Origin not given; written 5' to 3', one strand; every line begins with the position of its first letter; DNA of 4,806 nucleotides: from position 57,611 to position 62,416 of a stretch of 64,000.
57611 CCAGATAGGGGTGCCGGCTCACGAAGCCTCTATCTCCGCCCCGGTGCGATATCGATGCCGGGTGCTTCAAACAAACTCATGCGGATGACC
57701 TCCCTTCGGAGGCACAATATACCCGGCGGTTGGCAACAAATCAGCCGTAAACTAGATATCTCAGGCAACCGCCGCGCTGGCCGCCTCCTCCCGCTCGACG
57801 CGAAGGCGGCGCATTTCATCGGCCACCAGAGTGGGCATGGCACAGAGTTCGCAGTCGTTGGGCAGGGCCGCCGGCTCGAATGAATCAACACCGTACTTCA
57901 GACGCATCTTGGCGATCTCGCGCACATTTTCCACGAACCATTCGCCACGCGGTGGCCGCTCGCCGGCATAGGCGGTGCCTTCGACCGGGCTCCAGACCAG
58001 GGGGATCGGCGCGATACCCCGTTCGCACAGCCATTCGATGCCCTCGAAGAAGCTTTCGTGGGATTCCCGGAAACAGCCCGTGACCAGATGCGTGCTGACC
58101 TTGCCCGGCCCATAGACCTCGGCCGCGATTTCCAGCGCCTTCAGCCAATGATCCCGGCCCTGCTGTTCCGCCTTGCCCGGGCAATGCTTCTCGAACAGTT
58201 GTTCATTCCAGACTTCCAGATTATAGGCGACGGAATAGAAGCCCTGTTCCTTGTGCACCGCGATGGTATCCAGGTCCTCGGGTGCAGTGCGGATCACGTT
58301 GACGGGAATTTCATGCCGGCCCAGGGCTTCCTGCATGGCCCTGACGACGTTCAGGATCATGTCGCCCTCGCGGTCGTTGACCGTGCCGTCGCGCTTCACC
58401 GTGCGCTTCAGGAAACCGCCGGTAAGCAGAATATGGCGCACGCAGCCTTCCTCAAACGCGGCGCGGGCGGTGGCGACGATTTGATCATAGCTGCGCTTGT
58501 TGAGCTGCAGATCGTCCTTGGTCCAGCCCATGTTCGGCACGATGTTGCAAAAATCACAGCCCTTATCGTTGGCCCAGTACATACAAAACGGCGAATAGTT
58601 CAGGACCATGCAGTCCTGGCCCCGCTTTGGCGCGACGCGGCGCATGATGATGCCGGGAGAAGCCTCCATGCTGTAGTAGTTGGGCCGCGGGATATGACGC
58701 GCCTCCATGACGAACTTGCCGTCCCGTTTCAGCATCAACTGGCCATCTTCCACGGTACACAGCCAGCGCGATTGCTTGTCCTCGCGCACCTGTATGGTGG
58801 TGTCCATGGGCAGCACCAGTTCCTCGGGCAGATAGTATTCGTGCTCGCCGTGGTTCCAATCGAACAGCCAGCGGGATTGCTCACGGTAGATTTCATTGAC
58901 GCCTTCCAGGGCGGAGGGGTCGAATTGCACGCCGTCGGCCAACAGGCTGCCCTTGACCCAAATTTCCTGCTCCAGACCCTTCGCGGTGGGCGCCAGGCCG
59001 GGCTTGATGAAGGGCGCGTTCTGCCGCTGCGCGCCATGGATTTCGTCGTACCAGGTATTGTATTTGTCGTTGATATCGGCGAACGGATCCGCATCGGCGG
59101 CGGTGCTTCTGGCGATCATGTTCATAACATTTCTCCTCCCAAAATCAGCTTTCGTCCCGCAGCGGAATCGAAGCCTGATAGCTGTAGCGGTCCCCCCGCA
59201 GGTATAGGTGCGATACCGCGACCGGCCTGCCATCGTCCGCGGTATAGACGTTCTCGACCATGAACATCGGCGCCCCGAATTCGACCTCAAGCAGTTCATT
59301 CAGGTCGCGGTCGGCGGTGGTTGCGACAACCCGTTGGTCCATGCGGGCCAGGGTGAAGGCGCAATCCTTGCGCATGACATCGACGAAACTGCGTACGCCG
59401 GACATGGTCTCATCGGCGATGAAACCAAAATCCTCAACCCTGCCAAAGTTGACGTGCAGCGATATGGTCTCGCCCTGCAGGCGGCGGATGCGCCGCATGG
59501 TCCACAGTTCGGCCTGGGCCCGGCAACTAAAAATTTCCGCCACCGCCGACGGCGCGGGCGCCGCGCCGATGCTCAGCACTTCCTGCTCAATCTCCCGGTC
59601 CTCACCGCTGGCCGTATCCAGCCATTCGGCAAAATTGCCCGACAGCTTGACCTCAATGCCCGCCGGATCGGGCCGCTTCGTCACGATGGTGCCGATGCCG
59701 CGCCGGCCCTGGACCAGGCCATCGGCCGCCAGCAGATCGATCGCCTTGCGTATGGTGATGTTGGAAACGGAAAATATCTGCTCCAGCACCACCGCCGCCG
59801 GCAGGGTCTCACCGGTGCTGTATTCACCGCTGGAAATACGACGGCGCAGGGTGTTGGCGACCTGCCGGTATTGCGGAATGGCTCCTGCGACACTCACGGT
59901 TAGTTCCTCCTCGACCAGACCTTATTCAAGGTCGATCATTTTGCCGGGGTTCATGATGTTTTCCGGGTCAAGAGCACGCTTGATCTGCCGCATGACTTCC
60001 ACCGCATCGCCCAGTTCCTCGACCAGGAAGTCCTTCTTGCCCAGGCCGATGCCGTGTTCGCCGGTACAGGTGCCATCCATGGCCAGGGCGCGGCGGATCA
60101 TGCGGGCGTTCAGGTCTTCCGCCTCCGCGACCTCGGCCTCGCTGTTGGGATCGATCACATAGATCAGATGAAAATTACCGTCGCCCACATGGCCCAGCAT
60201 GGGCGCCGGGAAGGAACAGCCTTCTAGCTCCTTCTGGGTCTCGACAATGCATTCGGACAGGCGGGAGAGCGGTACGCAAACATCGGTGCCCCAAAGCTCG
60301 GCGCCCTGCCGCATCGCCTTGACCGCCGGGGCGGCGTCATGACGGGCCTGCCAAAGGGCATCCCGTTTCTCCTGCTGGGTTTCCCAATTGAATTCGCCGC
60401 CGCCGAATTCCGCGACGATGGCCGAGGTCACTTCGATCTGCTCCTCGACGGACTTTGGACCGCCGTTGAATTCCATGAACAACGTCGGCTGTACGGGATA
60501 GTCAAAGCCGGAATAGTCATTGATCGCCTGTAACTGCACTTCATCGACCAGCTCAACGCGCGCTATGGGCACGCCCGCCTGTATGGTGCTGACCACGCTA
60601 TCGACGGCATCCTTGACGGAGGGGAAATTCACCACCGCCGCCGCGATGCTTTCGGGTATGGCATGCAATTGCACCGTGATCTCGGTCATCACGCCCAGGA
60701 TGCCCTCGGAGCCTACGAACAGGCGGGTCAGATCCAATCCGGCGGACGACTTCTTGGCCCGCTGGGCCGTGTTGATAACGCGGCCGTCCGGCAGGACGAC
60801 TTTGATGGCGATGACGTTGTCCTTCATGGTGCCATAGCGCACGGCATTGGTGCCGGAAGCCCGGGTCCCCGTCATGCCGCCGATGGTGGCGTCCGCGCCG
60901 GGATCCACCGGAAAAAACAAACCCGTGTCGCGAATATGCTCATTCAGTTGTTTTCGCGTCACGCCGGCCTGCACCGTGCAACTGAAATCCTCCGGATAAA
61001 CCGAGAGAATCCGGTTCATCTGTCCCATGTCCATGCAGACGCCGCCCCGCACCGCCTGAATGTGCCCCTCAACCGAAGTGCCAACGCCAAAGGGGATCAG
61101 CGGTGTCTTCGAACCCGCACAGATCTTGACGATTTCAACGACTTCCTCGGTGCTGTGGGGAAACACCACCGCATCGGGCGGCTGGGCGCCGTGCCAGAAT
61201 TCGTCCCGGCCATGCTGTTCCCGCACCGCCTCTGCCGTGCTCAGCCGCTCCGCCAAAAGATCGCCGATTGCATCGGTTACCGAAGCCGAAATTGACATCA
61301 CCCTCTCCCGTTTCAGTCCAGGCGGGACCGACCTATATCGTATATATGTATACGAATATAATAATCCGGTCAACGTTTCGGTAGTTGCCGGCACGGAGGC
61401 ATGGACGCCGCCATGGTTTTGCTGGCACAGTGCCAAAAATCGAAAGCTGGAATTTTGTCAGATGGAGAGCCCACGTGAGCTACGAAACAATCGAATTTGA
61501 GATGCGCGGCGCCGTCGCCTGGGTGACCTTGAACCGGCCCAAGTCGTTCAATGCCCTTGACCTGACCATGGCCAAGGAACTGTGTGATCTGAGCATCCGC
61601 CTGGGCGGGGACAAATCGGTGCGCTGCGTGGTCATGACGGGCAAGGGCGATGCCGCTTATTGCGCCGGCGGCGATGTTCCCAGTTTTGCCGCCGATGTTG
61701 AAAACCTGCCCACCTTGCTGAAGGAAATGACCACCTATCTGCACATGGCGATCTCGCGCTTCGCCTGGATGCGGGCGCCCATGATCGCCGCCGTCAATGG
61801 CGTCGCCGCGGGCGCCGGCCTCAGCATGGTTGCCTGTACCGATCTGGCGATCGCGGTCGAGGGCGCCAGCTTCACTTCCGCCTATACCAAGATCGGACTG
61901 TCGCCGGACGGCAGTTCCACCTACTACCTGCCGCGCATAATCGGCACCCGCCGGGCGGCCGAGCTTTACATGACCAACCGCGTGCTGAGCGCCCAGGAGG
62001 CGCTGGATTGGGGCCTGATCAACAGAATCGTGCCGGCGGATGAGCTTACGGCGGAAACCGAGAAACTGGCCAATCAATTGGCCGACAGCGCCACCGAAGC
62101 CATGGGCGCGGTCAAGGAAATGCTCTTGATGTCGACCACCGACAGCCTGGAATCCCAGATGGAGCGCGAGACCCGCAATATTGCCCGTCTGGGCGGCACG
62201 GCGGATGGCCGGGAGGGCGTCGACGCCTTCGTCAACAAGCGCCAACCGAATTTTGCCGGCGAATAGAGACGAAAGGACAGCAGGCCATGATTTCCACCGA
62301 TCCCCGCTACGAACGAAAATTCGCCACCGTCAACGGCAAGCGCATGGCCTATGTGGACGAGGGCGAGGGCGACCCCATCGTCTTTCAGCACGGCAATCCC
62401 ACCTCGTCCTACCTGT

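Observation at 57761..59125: Radical-SAM-like enzyme with a C-x8-C-x2-C motif and an uncharacterised N-terminal extension of about 180 residues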

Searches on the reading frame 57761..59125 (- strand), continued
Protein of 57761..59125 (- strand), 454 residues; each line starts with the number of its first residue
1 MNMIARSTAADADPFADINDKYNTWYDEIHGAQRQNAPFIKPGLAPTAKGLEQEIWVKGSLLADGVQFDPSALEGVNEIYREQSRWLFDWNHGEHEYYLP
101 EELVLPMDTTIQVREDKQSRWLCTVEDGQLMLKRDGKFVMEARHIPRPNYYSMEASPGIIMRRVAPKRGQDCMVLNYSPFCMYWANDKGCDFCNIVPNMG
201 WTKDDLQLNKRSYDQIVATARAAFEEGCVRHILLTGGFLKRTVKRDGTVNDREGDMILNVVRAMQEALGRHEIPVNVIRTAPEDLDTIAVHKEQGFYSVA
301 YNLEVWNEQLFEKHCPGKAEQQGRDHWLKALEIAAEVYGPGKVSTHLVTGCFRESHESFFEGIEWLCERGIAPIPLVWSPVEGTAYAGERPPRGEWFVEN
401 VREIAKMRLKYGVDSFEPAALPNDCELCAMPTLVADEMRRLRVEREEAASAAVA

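Call 73: search_solved_structures(query=L088:13163-14233:+, max_evalue=1e-10)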
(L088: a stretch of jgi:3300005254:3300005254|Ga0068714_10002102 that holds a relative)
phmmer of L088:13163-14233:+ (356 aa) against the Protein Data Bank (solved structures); distinct sequences matched with E-value up to 1e-10: 29.
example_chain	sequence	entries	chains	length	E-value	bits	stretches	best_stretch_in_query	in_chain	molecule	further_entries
3td9_A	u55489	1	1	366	2e-43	151.8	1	11-352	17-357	Branched chain amino acid ABC transporter, periplasmic amino acid-binding protein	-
4n0q_A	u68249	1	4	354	1.3e-36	129.5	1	9-350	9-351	Leu/Ile/Val-binding protein homolog 3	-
4gnr_A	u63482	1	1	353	1.8e-35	125.7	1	9-349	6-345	ABC transporter substrate-binding protein-branched chain amino acid transport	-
3ipc_A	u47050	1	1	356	1.6e-32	116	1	10-341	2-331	ABC transporter, substrate binding protein (Amino acid)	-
3ip5_A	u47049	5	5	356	8.7e-32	113.6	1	10-341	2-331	ABC transporter, substrate binding protein (Amino acid)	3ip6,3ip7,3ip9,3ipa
2liv_A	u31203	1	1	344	3.8e-25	91.7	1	10-336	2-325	LEUCINE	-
1z15_A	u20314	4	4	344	4.8e-25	91.4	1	10-336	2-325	Leu/Ile/Val-binding protein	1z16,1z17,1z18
1usg_A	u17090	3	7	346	8.1e-25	90.6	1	10-314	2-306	LEUCINE-SPECIFIC BINDING PROTEIN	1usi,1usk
4mlc_A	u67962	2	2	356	2e-24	89.4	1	10-342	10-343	Extracellular ligand-binding receptor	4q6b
2lbp_A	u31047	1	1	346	2.5e-24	89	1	10-314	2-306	LEUCINE-BINDING PROTEIN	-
4nqr_A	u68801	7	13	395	3.4e-24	88.6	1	10-345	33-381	Amino acid/amide ABC transporter substrate-binding protein, HAAT family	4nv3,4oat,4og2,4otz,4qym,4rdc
4obb_A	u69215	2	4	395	5.9e-24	87.8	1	10-345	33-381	Amino acid/amide ABC transporter substrate-binding protein, HAAT family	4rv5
8z0g_A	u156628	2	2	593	3.1e-23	85.5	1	21-336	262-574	Leu/Ile/Val-binding protein,Leu/Ile/Val-binding protein,mNeonGreen | NeIle,Leu/Ile/Val-binding protein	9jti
3sg0_A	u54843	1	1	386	6.9e-21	77.7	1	5-300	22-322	Extracellular ligand-binding receptor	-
3hut_A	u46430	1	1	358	9.4e-21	77.3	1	11-326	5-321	putative branched-chain amino acid ABC transporter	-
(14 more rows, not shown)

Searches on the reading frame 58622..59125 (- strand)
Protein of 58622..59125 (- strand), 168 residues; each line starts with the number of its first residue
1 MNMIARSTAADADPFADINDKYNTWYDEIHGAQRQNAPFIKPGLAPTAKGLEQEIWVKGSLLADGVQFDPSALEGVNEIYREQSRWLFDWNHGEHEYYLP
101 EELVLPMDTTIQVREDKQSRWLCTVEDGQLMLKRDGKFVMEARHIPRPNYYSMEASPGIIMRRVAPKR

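Call 52: predict_structure(alignment_id=A2)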
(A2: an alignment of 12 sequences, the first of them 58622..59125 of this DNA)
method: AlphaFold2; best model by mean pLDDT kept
length: 168 residues; sequences in the alignment: 12
mean_pLDDT: 63.7   pTM: 0.57
mean pLDDT of the five models: 63.7, 61.6, 40.1, 39.9, 38.9
residues with pLDDT >= 90: 23; 70-90: 47; 50-70: 36; < 50: 62
segments of 3 or more residues with pLDDT < 50: 1-11, 33-39, 75-95, 146-156, 158-168
pLDDT, mean of each block of 10 residues (from residue 1): 39 61 58 47 81 91 85 53 41 49 80 82 80 93 60 41 35
secondary structure, 60 per line:
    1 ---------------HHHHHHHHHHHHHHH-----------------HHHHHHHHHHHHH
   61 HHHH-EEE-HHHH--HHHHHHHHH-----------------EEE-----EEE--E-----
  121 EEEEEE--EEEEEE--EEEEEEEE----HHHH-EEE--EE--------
elements in order: H16-30 H48-64 E66-68 H70-73 H76-84 E102-104 E110-112 E121-126 E129-134 E137-144 H149-152 E154-156

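Call 55: fold_search(model_id=the predicted structure, library=pdb)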
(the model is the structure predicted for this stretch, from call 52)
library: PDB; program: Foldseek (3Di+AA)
matches with E <= 10: 389; with E <= 0.001: 0
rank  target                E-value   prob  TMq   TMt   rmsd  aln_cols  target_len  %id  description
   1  7z46_S                4.2e-01  0.03  0.15  0.10  17.4       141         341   12  Top part (C5) of bacteriophage SU10 capsid (released 2022-08-24)
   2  8zev_C                4.7e-01  0.03  0.12  0.09  14.0       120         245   17  Crystal structure of the dehydratase domain of human fatty acid synthase (released 2025-03-19)
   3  2jfg                  5.8e-01  0.41  0.14  0.06   2.5        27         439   15  Crystal structure of MurD ligase in complex with UMA and ADP (released 2007-05-15)
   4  8vw0                  6.2e-01  0.41  0.14  0.06   2.5        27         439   15  Crystal Structure of Apo UDP-N-acetylmuramoylalanine--D-glutamate ligase (MurD) from E. coli (AMP bound) (released 2024-02-14)
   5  9bn8                  6.6e-01  0.38  0.14  0.06   2.5        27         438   15  Crystal Structure of UDP-N-acetylmuramoylalanine--D-glutamate ligase (MurD) from E. coli in complex with UMA and inhibit (released 2024-05-15)
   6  7scs_A                7.0e-01  0.03  0.12  0.19  13.8        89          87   11  Crystal Structure of the Tick Evasin EVA-AAM1001 Complexed to Human Chemokine CCL11 (released 2023-03-29)
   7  7z48_B                7.0e-01  0.02  0.13  0.09  18.4       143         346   12  Bottom part (C5) of bacteriophage SU10 capsid (released 2022-08-10)
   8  9l12_E                7.5e-01  0.02  0.12  0.03  32.7       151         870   14  Crystal structure of Cas12h ternary complex (released 2025-06-11)
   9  3c0u_B                8.5e-01  0.08  0.12  0.12   3.8        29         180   21  Crystal structure of E.coli yaeQ protein (released 2008-01-29)
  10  8zev_D                8.5e-01  0.02  0.13  0.10  15.5       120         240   18  Crystal structure of the dehydratase domain of human fatty acid synthase (released 2025-03-19)
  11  3zq5                  9.7e-01  0.02  0.13  0.05  20.2       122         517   15  Structure of the Y263F mutant of the cyanobacterial phytochrome Cph1 (released 2011-11-30)
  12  4l7b_A                1.1e+00  0.03  0.10  0.06  10.0        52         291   13  Structure of keap1 kelch domain with (1S,2R)-2-{[(1S)-1-[(1,3-dioxo-1,3-dihydro-2H-isoindol-2-yl)methyl]-3,4-dihydrois (released 2014-02-19)
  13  8zev_B                1.1e+00  0.02  0.13  0.10  13.8       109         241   15  Crystal structure of the dehydratase domain of human fatty acid synthase (released 2025-03-19)
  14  7kcv                  1.2e+00  0.03  0.13  0.08  15.1        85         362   12  Crystal structure of S. aureus penicillin-binding protein 4 (PBP4) mutant (R200L) (released 2021-06-30)
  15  3c0u_A                1.2e+00  0.02  0.15  0.14  16.8       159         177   13  Crystal structure of E.coli yaeQ protein (released 2008-01-29)
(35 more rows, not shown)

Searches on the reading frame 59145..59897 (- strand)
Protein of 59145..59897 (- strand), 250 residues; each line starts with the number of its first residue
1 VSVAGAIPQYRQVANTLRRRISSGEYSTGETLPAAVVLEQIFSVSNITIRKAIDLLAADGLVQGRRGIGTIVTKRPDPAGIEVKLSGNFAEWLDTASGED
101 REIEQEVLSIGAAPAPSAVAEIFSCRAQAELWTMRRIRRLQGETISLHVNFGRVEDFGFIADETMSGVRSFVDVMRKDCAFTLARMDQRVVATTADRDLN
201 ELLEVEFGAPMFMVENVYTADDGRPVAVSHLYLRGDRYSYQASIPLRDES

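Call 3: search_protein_families(library=pfam, proteins=[window:59145-59897:-], max_evalue=0.01)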
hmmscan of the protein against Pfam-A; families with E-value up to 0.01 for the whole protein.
window:59145-59897:- (250 aa): 2 families
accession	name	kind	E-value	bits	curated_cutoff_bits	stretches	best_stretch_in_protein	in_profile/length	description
PF07702.18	UTRA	-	2.1e-23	83.1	23.8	1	101-238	4-140/141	UTRA domain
PF00392.27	GntR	-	4.3e-16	58.8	27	1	10-72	2-64/64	Bacterial regulatory proteins, gntR family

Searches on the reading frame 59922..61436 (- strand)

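Call 3: search_protein_families(library=pfam, proteins=[window:59922-61436:-], max_evalue=0.01)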
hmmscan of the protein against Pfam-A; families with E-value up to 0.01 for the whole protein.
window:59922-61436:- (504 aa): 2 families
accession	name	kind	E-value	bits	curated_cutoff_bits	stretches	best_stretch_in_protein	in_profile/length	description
PF02913.24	FAD-oxidase_C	-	3.8e-64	217.2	21.2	1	260-500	1-248/248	FAD linked oxidases, C-terminal domain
PF01565.28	FAD_binding_4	-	5e-39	133.6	26.4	1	87-223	1-138/139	FAD binding domain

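Call 31: search_protein_families(library=ncbifam, proteins=[window:59922-61436:-], max_evalue=1e-8)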
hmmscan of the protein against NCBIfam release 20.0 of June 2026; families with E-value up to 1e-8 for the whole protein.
window:59922-61436:- (504 aa): 9 families
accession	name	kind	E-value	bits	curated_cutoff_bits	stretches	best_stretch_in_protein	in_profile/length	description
TIGR00387.1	glcD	equivalog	1.7e-98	330.2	567.9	1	90-499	1-413/413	glycolate oxidase subunit GlcD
NF008408.0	PRK11230.1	equivalog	7.2e-63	212.8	897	1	87-501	56-472/499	glycolate oxidase subunit GlcD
NF049975.1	2HglutDHaseYdiJ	equivalog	2.6e-44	151.3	1350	2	86-228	51-197/1018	D-2-hydroxyglutarate dehydrogenase YdiJ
NF008439.0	PRK11282.1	equivalog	1.1e-25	90.2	284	1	96-363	8-257/358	glycolate oxidase subunit GlcE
NF053785.1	DcplphribOxDprE1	equivalog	2.1e-18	66.8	500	1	89-266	17-189/449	decaprenylphosphoryl-beta-D-ribose oxidase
TIGR01678.1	FAD_lactone_ox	subfamily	9.3e-14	51.2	396.8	1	87-257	15-178/438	sugar 1,4-lactone oxidase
TIGR01676.1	GLDHase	equivalog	1.1e-11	44.3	458.25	1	92-260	67-228/541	L-galactonolactone dehydrogenase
TIGR01679.1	bact_FAD_ox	subfamily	1.3e-11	44.1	292.25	1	81-258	4-173/419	FAD-linked oxidoreductase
TIGR01677.1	pln_FAD_oxido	subfamily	6.9e-09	34.7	383.1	0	89-259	36-213/560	FAD-dependent oxidoreductase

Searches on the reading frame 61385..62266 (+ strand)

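Call 31: search_protein_families(library=ncbifam, proteins=[window:61385-62266:+], max_evalue=1e-8)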
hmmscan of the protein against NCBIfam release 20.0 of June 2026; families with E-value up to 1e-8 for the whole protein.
window:61385-62266:+ (293 aa): 69 families (the best 25 are shown)
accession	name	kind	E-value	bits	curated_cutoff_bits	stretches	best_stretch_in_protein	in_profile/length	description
TIGR02280.1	PaaB1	equivalog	7e-60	202.7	345.15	1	38-293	3-256/256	2-(1,2-epoxy-1,2-dihydrophenyl)acetyl-CoA isomerase PaaG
NF004635.0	PRK05981.1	equivalog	9e-60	202.4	351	1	32-292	2-265/266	enoyl-CoA hydratase/isomerase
NF046063.1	oxepin_alt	equivalog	5.3e-56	189.9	300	1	38-289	4-254/254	oxepin-CoA hydrolase, alternative type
NF006109.0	PRK08260.1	subfamily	1.1e-55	189.1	320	1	32-292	2-277/296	enoyl-CoA hydratase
NF006107.0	PRK08258.1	equivalog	2.5e-53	181.2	330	1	31-293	14-277/277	enoyl-CoA hydratase family protein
NF051848.1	EnCoAHydtEchA19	equivalog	3.1e-53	181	400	1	36-292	2-257/258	enoyl-CoA hydratase EchA19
NF004634.0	PRK05980.1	equivalog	9e-53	179.3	375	1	34-291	3-261/263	crotonase/enoyl-CoA hydratase family protein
NF006699.0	PRK09245.1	subfamily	1.3e-52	178.7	354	1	34-292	3-265/266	crotonase/enoyl-CoA hydratase family protein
NF005700.0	PRK07511.1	subfamily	4.2e-51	174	274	1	40-291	9-259/260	enoyl-CoA hydratase family protein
NF004857.0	PRK06210.1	equivalog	5.7e-48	163.7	341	1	31-292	5-274/275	enoyl-CoA hydratase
NF006007.0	PRK08138.1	subfamily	6e-48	163.5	355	1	41-292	15-260/261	enoyl-CoA hydratase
NF005675.0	PRK07468.1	equivalog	3.8e-47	161.2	350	1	33-291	3-260/262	crotonase/enoyl-CoA hydratase family protein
NF042430.2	EnCoAhydt_DpgD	equivalog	1.6e-46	158.9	400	1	39-292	2-257/258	enoyl-CoA-hydratase DpgD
NF006008.0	PRK08139.1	equivalog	8.4e-46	156.6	313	1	34-291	11-264/266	enoyl-CoA hydratase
NF004517.0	PRK05862.1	equivalog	1e-45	156.2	396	1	32-291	2-255/257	enoyl-CoA hydratase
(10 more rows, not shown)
